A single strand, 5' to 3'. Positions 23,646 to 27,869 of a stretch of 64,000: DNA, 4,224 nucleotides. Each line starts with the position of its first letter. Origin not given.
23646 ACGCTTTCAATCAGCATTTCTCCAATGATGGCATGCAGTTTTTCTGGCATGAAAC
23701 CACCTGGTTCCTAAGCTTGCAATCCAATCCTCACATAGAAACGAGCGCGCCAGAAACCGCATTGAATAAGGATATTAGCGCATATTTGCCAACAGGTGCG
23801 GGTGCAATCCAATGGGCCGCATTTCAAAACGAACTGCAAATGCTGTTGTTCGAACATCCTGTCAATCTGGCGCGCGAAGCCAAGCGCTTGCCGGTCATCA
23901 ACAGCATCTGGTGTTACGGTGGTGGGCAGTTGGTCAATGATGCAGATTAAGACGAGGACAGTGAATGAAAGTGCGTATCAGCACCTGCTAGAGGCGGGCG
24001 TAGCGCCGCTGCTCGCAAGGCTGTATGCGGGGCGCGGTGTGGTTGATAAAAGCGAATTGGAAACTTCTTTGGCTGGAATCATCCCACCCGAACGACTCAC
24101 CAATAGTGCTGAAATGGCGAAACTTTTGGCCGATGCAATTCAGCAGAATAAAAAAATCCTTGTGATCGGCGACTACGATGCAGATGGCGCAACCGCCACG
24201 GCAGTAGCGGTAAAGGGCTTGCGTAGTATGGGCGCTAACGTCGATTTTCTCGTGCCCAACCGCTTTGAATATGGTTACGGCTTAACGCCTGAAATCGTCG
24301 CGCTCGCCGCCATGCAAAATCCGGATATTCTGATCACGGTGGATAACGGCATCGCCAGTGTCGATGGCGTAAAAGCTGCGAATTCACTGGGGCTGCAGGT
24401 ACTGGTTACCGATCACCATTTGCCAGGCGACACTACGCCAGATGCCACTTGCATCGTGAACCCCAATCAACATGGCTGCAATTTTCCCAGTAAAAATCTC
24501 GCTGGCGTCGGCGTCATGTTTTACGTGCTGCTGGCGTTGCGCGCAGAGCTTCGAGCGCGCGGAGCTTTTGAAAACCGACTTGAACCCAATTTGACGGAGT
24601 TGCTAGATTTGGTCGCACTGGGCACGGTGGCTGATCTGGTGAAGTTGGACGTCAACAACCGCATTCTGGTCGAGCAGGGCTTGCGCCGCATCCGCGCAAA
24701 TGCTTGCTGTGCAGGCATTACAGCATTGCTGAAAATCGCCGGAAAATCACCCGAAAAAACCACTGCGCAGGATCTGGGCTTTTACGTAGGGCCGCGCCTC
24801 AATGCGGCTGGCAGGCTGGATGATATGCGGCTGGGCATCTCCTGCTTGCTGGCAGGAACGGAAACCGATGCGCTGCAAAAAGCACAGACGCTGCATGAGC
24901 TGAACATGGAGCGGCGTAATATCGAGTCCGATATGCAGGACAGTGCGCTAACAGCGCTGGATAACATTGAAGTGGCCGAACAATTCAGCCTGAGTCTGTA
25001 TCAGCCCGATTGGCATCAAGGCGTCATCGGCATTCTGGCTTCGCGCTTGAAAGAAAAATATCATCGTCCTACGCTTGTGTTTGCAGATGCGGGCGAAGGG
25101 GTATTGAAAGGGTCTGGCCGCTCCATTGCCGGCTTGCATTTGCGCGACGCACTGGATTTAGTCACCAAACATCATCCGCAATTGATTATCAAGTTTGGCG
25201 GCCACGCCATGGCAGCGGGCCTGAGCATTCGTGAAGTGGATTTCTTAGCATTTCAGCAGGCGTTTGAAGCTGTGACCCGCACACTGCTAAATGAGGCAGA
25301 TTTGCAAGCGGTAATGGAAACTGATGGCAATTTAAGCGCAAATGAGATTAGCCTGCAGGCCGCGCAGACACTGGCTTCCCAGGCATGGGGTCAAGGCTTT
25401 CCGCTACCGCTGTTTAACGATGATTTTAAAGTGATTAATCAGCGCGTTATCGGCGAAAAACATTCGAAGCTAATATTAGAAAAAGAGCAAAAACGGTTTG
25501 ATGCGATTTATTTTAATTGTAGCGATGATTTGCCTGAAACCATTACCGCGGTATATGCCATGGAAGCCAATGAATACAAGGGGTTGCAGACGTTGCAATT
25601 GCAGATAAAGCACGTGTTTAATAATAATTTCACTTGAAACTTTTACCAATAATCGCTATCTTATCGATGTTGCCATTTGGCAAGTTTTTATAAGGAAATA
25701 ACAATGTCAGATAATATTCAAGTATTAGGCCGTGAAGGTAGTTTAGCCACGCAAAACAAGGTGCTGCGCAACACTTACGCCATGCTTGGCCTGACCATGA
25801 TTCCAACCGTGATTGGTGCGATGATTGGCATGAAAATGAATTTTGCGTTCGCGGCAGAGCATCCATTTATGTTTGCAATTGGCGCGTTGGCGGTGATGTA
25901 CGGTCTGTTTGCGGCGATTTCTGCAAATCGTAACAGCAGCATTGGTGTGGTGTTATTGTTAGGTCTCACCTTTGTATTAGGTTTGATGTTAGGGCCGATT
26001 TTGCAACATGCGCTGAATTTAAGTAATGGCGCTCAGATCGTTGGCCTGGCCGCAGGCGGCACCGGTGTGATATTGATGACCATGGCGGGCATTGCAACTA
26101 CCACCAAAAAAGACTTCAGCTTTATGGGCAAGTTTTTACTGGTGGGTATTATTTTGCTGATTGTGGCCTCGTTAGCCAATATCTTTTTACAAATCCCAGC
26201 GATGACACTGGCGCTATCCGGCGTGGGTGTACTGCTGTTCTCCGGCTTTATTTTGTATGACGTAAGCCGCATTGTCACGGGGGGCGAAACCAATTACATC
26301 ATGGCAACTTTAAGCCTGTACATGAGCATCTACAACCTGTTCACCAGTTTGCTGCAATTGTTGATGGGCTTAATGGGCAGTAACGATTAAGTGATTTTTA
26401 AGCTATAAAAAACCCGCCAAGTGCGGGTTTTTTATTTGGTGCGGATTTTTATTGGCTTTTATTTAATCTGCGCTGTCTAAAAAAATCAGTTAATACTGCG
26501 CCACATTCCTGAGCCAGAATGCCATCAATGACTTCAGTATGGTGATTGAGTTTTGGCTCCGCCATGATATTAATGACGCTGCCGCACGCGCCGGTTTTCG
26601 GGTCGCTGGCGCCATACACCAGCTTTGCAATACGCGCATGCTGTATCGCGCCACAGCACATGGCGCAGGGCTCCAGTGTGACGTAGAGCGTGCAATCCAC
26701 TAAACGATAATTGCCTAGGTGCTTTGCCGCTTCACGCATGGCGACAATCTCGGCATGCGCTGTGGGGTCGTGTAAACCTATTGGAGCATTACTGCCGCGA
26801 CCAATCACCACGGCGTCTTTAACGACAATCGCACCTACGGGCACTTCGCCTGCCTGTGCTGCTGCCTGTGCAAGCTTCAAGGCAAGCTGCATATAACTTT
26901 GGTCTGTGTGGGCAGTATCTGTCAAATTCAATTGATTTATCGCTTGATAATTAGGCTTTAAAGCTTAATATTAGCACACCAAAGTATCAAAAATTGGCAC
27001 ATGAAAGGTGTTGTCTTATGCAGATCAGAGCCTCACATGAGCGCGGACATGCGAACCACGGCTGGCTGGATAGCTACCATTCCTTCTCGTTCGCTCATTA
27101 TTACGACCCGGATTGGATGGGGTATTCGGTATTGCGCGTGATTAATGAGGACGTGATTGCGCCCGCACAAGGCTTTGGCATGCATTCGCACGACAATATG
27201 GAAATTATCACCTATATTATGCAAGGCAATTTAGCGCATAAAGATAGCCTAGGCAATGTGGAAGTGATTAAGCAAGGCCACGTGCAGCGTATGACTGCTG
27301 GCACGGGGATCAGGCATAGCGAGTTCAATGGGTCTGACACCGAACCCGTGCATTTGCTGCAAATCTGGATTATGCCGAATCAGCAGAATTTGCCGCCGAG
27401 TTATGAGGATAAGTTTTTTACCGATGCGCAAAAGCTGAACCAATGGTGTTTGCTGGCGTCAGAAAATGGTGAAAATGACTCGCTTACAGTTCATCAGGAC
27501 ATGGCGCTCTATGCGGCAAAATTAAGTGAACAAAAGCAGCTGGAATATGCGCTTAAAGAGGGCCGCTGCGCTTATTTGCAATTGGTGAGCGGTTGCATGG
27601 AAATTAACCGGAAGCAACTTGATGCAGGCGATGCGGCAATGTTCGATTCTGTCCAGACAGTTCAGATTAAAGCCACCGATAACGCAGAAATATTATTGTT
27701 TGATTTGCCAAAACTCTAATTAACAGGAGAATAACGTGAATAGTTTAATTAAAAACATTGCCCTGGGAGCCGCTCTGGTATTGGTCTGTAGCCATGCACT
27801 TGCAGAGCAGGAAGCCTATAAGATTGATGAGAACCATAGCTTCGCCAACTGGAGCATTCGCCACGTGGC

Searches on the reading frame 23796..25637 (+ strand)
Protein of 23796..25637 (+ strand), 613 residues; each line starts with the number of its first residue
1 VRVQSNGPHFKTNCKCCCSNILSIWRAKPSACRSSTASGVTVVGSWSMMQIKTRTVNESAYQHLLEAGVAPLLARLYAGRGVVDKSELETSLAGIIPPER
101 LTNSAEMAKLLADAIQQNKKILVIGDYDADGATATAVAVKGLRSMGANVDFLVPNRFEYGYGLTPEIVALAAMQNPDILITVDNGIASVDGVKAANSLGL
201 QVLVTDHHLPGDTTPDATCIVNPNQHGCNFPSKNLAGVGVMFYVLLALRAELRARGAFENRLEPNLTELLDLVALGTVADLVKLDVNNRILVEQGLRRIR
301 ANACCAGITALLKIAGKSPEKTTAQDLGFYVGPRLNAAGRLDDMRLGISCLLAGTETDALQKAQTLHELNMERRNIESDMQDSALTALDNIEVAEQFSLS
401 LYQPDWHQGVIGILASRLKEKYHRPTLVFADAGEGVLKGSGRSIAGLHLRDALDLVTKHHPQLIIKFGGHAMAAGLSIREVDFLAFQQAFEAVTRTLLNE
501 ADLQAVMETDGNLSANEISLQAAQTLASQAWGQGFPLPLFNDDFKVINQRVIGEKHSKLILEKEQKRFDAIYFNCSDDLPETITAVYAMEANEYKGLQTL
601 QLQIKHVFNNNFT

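Call 94: search_protein_families(library=pfam, proteins=[window:23796-25637:+], max_evalue=0.000001)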
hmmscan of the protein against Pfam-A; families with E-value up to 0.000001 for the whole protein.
window:23796-25637:+ (613 aa): 3 families
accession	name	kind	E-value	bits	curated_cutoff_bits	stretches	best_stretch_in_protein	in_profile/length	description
PF01368.27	DHH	-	4.9e-26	91.9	28.1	1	120-277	1-125/125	DHH family, N-terminal domain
PF17768.7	RecJ_OB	-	3.9e-20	72.4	27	1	509-606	1-107/107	RecJ OB domain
PF02272.25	DHHA1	-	1.8e-16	60.9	25.9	1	402-492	8-98/102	DHHA1 domain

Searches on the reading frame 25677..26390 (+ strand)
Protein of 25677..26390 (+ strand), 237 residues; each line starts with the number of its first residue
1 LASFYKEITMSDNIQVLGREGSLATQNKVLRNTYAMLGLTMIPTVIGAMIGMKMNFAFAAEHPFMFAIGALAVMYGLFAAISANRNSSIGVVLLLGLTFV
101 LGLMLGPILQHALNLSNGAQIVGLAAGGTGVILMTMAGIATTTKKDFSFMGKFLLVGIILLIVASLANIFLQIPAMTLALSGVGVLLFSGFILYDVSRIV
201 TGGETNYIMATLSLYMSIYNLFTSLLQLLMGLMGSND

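Call 94: search_protein_families(library=pfam, proteins=[window:25677-26390:+], max_evalue=0.000001)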
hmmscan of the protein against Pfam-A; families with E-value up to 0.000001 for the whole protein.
window:25677-26390:+ (237 aa): 1 family
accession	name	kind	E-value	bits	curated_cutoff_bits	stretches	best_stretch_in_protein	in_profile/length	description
PF01027.25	Bax1-I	-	8.1e-50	169.9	34.1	1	27-229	1-207/207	Inhibitor of apoptosis-promoting Bax1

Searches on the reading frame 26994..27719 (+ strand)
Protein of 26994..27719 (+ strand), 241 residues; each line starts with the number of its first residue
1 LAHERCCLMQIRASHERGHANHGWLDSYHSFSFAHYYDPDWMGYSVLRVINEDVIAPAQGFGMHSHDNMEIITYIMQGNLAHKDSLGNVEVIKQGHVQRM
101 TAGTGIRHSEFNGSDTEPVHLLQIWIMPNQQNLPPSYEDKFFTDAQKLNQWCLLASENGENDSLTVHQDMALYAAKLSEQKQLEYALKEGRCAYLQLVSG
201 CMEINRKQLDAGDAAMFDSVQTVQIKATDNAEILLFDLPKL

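Call 94: search_protein_families(library=pfam, proteins=[window:26994-27719:+], max_evalue=0.000001)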
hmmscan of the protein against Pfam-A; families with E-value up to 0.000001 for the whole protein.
window:26994-27719:+ (241 aa): 2 families
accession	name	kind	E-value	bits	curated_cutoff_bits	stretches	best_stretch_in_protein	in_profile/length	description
PF02678.22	Pirin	-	6.7e-34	116.6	26.1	1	14-126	5-108/108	Pirin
PF17954.7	Pirin_C_2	-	1.9e-27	95.7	22.9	1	153-238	1-86/86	Quercetinase C-terminal cupin domain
